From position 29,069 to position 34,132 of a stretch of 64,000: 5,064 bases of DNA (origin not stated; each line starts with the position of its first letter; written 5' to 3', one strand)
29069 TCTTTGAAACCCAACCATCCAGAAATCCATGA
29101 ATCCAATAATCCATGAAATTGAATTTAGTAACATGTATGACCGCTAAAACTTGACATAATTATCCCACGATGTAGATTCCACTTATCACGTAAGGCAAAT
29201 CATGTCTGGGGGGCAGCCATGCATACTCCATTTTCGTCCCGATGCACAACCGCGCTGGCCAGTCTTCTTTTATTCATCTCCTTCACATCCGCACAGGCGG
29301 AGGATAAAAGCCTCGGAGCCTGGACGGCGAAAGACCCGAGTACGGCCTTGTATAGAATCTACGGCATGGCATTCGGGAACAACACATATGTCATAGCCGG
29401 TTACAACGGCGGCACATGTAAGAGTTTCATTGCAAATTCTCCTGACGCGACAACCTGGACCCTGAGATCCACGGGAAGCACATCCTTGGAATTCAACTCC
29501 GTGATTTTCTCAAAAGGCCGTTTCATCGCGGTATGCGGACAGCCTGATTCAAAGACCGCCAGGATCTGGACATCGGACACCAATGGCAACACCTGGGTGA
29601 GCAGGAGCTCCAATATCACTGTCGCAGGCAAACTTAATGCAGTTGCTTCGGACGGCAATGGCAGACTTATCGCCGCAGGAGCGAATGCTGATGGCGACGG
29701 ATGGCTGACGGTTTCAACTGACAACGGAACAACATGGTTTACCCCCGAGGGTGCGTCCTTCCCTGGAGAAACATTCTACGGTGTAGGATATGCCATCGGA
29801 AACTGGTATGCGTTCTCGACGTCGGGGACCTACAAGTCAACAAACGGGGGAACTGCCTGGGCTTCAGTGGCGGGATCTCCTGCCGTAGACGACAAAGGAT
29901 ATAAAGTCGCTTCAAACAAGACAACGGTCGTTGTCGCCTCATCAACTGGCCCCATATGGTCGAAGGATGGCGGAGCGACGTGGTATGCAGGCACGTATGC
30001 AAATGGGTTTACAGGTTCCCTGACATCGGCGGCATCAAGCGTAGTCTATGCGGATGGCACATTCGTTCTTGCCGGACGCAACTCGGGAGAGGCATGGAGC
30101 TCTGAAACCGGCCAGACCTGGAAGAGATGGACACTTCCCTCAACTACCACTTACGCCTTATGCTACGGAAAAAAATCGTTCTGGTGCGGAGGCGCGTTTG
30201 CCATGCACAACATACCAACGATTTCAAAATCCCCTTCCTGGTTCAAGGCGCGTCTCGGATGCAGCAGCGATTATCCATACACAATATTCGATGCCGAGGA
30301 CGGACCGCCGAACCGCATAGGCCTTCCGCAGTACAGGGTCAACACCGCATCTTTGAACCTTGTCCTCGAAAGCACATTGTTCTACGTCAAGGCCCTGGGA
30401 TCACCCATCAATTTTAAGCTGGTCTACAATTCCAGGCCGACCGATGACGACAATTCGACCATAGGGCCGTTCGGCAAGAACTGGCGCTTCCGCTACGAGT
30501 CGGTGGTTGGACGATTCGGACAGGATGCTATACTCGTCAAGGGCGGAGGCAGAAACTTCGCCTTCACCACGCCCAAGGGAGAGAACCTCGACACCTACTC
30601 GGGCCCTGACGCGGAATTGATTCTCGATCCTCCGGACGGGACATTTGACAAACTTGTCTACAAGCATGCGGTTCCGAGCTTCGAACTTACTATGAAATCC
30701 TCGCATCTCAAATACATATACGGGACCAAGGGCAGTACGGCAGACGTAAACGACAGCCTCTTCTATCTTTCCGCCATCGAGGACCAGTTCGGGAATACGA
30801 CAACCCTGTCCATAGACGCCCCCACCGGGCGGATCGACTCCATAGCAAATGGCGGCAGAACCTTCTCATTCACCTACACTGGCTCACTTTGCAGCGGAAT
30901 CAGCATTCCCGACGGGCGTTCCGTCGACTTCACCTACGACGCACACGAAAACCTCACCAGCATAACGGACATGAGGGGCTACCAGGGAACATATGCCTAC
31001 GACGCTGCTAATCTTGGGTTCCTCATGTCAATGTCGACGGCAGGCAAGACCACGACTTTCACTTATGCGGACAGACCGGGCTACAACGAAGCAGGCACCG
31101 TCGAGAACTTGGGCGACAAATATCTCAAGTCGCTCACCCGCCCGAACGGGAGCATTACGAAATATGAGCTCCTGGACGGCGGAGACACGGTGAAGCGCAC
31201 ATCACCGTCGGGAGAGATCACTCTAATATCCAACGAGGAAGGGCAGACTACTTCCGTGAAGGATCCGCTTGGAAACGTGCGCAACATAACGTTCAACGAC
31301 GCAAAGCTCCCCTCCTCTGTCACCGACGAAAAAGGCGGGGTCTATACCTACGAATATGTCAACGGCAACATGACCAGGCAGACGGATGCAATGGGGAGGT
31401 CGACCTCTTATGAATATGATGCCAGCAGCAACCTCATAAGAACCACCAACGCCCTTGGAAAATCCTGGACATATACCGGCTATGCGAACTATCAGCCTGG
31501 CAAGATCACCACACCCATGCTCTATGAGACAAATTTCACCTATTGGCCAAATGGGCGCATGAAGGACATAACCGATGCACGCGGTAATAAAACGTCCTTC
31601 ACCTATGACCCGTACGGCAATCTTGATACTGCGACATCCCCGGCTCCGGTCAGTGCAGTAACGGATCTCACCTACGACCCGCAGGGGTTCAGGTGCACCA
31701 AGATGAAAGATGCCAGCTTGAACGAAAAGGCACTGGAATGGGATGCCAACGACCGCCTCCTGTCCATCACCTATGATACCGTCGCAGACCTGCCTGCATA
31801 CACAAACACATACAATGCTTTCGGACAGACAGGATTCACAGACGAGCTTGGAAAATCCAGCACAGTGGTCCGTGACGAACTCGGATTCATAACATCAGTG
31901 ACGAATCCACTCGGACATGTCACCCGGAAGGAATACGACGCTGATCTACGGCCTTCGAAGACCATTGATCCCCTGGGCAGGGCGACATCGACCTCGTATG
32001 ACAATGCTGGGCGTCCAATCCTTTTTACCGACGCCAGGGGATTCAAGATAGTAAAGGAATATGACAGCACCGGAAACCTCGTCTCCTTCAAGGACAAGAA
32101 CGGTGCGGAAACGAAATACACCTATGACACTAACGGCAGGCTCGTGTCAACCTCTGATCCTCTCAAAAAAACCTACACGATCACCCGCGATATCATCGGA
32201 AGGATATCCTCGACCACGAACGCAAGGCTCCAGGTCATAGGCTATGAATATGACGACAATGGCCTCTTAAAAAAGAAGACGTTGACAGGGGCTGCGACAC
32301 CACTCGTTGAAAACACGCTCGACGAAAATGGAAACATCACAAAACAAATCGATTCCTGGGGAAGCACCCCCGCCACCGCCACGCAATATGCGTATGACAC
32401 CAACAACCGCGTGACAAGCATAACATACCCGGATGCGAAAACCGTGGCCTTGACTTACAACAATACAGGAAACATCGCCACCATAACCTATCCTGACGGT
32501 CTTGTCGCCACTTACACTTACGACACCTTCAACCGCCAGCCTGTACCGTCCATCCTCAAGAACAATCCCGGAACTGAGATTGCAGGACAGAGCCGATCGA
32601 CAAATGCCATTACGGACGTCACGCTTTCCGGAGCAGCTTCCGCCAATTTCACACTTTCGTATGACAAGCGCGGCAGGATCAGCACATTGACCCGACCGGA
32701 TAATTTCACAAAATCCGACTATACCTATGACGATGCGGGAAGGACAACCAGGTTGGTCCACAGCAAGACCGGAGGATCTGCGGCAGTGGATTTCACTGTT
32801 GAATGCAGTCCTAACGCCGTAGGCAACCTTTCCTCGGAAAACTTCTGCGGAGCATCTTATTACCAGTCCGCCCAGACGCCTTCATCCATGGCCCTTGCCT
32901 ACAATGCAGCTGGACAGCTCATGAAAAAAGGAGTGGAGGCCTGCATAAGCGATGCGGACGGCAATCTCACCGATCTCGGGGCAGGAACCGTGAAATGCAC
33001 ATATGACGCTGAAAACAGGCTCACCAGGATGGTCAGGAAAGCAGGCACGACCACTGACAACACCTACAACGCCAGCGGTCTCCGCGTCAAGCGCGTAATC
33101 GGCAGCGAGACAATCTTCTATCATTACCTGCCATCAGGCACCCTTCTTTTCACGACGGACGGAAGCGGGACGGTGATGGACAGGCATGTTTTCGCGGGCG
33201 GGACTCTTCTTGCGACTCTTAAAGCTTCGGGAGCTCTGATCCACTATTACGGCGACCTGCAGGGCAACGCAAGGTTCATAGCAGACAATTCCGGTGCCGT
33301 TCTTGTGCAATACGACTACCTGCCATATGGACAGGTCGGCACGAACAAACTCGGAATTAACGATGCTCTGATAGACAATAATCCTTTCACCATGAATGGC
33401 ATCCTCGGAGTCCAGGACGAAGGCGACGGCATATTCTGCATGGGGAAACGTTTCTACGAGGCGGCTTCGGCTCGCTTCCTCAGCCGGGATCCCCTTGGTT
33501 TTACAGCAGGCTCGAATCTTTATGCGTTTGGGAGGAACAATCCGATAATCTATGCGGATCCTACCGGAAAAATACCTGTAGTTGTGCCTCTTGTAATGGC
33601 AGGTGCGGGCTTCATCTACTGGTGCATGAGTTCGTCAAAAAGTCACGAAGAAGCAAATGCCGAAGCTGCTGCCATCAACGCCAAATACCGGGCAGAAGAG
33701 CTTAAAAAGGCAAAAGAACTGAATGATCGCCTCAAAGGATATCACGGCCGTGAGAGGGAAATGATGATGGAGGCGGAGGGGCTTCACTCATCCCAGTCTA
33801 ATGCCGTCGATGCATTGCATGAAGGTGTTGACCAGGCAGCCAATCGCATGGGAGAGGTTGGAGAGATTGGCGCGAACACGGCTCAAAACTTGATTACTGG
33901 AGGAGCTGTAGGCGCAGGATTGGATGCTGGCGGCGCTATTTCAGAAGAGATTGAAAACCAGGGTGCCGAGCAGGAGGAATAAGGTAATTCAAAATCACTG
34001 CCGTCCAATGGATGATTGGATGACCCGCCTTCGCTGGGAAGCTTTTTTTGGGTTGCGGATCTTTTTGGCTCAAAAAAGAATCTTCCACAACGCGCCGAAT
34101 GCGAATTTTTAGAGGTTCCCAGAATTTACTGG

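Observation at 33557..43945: Rhs C-terminal tips are short (135-140 aa), start with a hydrophobic helix, look non-enzymatic, and have no immunity genes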

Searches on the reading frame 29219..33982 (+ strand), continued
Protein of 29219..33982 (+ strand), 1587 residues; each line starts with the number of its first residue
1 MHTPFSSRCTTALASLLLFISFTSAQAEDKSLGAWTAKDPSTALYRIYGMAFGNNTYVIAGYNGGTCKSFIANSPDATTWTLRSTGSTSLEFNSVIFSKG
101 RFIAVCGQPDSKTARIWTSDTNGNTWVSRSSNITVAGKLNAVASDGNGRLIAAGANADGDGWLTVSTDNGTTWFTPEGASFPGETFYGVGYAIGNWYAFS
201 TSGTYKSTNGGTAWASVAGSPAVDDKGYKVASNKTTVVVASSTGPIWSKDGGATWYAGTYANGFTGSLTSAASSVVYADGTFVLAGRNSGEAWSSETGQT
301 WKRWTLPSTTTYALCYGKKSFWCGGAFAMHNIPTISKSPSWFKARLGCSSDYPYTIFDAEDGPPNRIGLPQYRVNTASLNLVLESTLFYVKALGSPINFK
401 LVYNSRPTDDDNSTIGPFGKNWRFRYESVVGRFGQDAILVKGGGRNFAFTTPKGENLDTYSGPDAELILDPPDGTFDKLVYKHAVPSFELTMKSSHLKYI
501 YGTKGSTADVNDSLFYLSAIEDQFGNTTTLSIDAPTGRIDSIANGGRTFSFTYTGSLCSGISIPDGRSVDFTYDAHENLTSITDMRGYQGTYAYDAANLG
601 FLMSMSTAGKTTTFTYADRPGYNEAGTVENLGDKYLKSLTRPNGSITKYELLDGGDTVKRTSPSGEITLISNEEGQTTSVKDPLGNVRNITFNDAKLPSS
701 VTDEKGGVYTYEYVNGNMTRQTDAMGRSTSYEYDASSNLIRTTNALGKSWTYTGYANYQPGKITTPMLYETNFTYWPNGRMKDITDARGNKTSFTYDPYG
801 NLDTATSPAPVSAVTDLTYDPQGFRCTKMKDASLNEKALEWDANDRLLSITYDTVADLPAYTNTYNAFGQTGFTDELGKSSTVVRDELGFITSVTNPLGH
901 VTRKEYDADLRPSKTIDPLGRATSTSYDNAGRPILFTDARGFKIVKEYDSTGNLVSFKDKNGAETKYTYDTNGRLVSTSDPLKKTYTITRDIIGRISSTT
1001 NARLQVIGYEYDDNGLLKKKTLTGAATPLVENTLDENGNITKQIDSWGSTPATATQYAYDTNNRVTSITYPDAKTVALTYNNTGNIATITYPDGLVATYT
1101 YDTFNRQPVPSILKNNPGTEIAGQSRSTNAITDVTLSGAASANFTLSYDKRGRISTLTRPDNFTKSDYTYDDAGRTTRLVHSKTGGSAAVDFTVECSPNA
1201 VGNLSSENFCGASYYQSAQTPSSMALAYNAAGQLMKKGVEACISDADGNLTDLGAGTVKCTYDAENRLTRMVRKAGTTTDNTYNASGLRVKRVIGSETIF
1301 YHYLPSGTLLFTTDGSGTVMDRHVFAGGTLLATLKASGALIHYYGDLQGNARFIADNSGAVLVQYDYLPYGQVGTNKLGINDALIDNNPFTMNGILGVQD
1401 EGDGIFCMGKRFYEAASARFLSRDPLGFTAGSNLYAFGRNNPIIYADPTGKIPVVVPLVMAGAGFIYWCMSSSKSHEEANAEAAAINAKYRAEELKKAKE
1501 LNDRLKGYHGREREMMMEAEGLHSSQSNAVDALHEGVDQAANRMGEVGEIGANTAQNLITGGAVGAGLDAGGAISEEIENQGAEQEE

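Call 43: find_encoding_contigs(protein=P0005, flank=10000, max_places=1)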
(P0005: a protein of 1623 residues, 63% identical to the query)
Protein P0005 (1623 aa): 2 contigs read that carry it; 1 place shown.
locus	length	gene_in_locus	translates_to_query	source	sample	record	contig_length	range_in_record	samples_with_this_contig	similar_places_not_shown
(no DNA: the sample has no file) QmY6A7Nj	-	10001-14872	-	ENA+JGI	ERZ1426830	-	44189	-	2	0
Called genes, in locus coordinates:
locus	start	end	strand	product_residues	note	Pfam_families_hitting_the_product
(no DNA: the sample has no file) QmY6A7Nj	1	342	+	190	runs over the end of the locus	PF04011:LemA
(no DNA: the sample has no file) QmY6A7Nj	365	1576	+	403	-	PF01435:Peptidase_M48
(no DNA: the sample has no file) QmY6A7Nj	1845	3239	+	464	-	PF00071:Ras (faint), PF01926:MMR_HSR1, PF02421:FeoB_N, PF04548:AIG1, PF00009:GTP_EFTU, PF01926:MMR_HSR1, PF02421:FeoB_N (weak), PF14714:KH_dom-like, +3 more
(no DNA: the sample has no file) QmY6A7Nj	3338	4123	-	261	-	-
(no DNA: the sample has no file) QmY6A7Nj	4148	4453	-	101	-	-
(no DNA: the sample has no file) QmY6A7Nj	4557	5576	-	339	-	PF04055:Radical_SAM, PF13353:Fer4_12 (weak)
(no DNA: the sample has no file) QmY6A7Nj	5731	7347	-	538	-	PF00342:PGI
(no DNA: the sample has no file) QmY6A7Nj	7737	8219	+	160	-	PF00583:Acetyltransf_1, PF13673:Acetyltransf_10, PF13508:Acetyltransf_7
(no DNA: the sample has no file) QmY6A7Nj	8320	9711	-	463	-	PF00919:UPF0004, PF04055:Radical_SAM, PF18693:TRAM_2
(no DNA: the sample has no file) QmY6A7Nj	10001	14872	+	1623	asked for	PF05593:RHS_repeat (weak), PF25023:TEN_YD-shell (weak), PF05593:RHS_repeat, PF25023:TEN_YD-shell, PF05593:RHS_repeat (weak), PF25023:TEN_YD-shell (weak)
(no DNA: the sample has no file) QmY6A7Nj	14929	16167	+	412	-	PF05593:RHS_repeat (faint)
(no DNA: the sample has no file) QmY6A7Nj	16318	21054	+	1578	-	PF05593:RHS_repeat, PF25023:TEN_YD-shell, PF05593:RHS_repeat (weak)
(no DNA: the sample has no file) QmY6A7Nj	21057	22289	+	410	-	PF25023:TEN_YD-shell (weak), PF05593:RHS_repeat, PF13927:Ig_3 (weak)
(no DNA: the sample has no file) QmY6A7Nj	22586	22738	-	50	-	-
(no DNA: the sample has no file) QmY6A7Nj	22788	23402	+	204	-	PF02985:HEAT (faint), PF13646:HEAT_2 (faint)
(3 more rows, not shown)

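Call 44: find_encoding_contigs(protein=P0013, flank=10000, max_places=1)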
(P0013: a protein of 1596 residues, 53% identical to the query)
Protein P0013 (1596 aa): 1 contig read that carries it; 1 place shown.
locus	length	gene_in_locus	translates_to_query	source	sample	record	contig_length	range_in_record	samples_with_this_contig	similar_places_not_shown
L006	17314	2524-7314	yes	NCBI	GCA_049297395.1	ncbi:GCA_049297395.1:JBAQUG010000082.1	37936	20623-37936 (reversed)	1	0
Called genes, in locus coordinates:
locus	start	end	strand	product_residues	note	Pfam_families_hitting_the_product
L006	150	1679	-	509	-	PF02661:Fic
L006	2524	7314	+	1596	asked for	PF20148:DUF6531 (faint), PF05593:RHS_repeat, PF25023:TEN_YD-shell (weak), PF05593:RHS_repeat (weak)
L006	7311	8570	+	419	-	PF05593:RHS_repeat (weak), PF13927:Ig_3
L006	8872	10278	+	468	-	PF05448:AXE1, PF01738:DLH (faint), PF00561:Abhydrolase_1 (faint), PF00326:Peptidase_S9 (faint)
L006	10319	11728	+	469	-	PF02056:Glyco_hydro_4, PF11975:Glyco_hydro_4C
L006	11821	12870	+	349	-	PF01208:URO-D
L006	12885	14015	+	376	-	-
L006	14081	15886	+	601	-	PF02837:Glyco_hydro_2_N (weak), PF22666:Glyco_hydro_2_N2 (weak), PF00703:Glyco_hydro_2, PF02836:Glyco_hydro_2_C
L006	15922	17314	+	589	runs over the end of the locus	PF01055:Glyco_hydro_31_2nd (weak)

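Call 51: search_solved_structures(query=window:29219-33982:+, max_evalue=0.00001)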
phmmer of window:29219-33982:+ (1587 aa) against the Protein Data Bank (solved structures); distinct sequences matched with E-value up to 0.00001: 26.
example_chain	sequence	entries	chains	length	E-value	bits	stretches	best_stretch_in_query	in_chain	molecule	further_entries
9pt5_A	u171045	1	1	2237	4.3e-24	87.3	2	901-1452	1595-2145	Teneurin-like protein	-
8cp6_B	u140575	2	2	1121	1.2e-23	85.8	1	694-978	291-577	Toxin protein Tse5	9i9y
9ifo_A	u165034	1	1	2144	1.5e-23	85.5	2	901-1450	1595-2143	Teneurin-Like Protein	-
7q97_A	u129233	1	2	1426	3.3e-23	84.4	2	873-978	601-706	Rhs family protein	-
7pq5_L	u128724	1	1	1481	3.4e-23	84.3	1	663-980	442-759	Tre23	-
8uy4_A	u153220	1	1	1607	1.7e-20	75.4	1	696-1043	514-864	Tse15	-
8h8a_A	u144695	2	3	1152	3.2e-20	74.5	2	934-1450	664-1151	Putative Rhs-family protein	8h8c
8qjd_A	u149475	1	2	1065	1.6e-19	72.2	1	657-981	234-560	Salmonella bongori Rhs core domain (residues 360-1420)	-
8qjb_A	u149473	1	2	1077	1.8e-19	72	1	657-981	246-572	T6SS-associated Rhs core domain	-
8qja_A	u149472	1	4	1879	2e-19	71.8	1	868-1020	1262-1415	Putative type VI secretion system YD repeat-containing Rhs element Vgr protein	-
8uxt_A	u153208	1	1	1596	2e-19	71.8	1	696-1043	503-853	Tse15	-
8qjc_A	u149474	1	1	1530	4.3e-19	70.7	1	657-981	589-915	T6SS-associated Rhs core and toxin domain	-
8h8b_A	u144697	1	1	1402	5.7e-19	70.3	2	933-1451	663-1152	Putative Rhs-family protein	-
6h6e_F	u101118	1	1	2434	1.3e-09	39.3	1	1340-1461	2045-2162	TcdB2,TccC3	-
6suf_F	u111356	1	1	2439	1.3e-09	39.3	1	1340-1461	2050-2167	TcdB2,TccC3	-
6sup_A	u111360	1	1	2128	7.8e-08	33.4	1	1340-1450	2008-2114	TcdB2,TccC3,Cell division control protein 42 homolog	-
6h6g_A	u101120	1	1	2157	1.3e-07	32.6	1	1340-1450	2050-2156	TcdB2,TccC3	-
4o9x_A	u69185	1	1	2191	1.4e-07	32.6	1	1340-1450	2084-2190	TcdB2, TccC3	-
6l7i_G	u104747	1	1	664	4.3e-07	30.9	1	1337-1450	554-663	TccC2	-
4igl_B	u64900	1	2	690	1.1e-06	29.7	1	1344-1450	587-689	YenC2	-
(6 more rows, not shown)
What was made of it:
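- Closest known: Bacterial teneurin-like proteins. Same: Best PDB sequence hit of Rhs1 (E=4e-24, call 51).
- Closest known: Tc. Same: A YD cocoon with the same C-terminal aspartyl protease (PDB hits to TccC3 and YenC2, call 51) and polymorphic hypervariable cargo.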

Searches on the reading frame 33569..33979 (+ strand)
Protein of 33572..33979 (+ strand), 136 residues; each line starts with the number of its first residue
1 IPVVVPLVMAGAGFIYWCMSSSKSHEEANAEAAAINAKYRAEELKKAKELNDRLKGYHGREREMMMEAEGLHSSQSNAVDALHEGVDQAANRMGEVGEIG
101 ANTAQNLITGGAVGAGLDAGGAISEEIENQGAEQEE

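Call 14: search_protein_families(library=pfam, proteins=[window:33572-33979:+], max_evalue=10)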
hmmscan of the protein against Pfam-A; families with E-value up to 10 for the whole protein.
seq(136 aa): 2 families
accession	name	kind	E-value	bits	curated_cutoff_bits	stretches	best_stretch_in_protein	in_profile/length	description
PF19973.4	TCAD7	-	0.021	15.4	24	1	46-84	45-81/109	Ternary complex associated domain 7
PF16754.10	Pesticin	-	0.16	12.4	25.8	0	108-133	31-56/156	Bacterial toxin homologue of phage lysozyme, C-term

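Call 15: find_homologous_proteins(query=window:33572-33979:+, max_evalue=0.01)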
Query seq(136 aa): 78 candidates shared short words with the query, none scored E <= 0.01.

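Call 46: search_protein_representatives(alignment_id=A2)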
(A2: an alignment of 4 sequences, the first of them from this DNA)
Query: 4 sequences, 136 profile positions. Proteins with E-value up to 0.001 (for the whole library): 1; up to 1e-10: 0; up to 1e-30: 0. The best 1 are listed.
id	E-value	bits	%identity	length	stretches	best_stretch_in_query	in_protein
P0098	3.6e-06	43.4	-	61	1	91-133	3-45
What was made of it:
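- Profile searches found the tip 1/2 family nowhere outside this clade except one 61-aa fragment (call 46).
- Tried and rejected: The exhaustive representative search with the tip 1/2 profile gave only one 61-aa fragment (call 46).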

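Call 56: predict_structure(alignment_id=A2)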
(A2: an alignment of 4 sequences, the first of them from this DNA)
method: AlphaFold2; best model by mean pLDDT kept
length: 137 residues; sequences in the alignment: 4
mean_pLDDT: 44.9   pTM: 0.20
mean pLDDT of the five models: 44.9, 41.7, 39.3, 38.3, 35.3
residues with pLDDT >= 90: 0; 70-90: 0; 50-70: 38; < 50: 99
segments of 3 or more residues with pLDDT < 50: 1-3, 23-40, 68-137
pLDDT, mean of each block of 10 residues (from residue 1): 52 57 44 46 52 51 49 41 43 38 41 42 36 35
secondary structure, 60 per line:
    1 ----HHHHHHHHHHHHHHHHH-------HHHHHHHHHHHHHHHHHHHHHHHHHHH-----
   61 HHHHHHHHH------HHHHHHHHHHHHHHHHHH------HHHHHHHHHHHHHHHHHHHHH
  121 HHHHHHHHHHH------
elements in order: H5-21 H29-55 H61-69 H76-93 H100-131
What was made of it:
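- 33569..33979 (+): Tip 1 (137 aa). Hydrophobic segment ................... at 33572-33628, then a helical charged tail. AF2 model all-helical, pLDDT 44.9 (call 56).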

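Call 62: search_solved_structures(query=A2, max_evalue=10)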
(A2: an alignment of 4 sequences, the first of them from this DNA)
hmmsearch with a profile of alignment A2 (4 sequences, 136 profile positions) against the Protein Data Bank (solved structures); distinct sequences matched with E-value up to 10: 6.
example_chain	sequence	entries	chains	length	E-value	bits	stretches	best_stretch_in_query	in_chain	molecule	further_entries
8zhs_C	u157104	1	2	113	0.6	13.5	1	33-80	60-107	C-terminal Bte1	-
3n5m_A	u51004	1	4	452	0.61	13.4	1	17-75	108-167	Adenosylmethionine-8-amino-7-oxononanoate aminotransferase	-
6i1y_A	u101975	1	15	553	0.83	13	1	79-120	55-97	General secretion pathway protein GspD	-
1yzc_A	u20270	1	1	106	1.2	12.5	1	84-132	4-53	edesigned apo-cytochrome b562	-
9vnd_J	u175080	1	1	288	2.8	11.3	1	33-80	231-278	Bacteroides fragilis NCTC9343 T6SS V1 effector Bte1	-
4xa3_A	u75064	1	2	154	4.1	10.8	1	21-91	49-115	Gp7-MYH7(1361-1425)-Eb1 chimera protein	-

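Call 73: find_related_loci(query=A2, collection=genome_contigs, flank=4000)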
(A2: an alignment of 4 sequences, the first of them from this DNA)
Query A2 (137 aa) in genome_contigs; peptide patterns used: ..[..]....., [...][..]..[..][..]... (x = any residue, [..] = any of these).
260 stretches matched a pattern; 4 encode a relative of the query (tblastn E <= 1e-3); 4 distinct loci.
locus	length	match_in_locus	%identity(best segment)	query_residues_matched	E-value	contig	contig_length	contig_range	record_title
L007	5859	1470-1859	52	2-128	5e-41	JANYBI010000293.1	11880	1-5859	MAG: Lentisphaerae bacterium isolate GL140_5_metabat_62_sub GL140_5_k141_50854, whole genome shotgun sequence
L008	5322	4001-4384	34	8-135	1e-18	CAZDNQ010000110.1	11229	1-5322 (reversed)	MAG TPA_asm: uncultured Victivallis sp. isolate SRP089250_co1_121 genome assembly, contig: NODE_10472_length_11229_cov_3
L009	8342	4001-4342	34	22-135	1e-14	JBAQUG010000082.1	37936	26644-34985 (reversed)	MAG: Victivallales bacterium isolate MFD12006_ilm_asm_bin38 k127_49901, whole genome shotgun sequence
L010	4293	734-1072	35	22-134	2e-14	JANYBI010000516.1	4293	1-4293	MAG: Lentisphaerae bacterium isolate GL140_5_metabat_62_sub GL140_5_k141_3028170, whole genome shotgun sequence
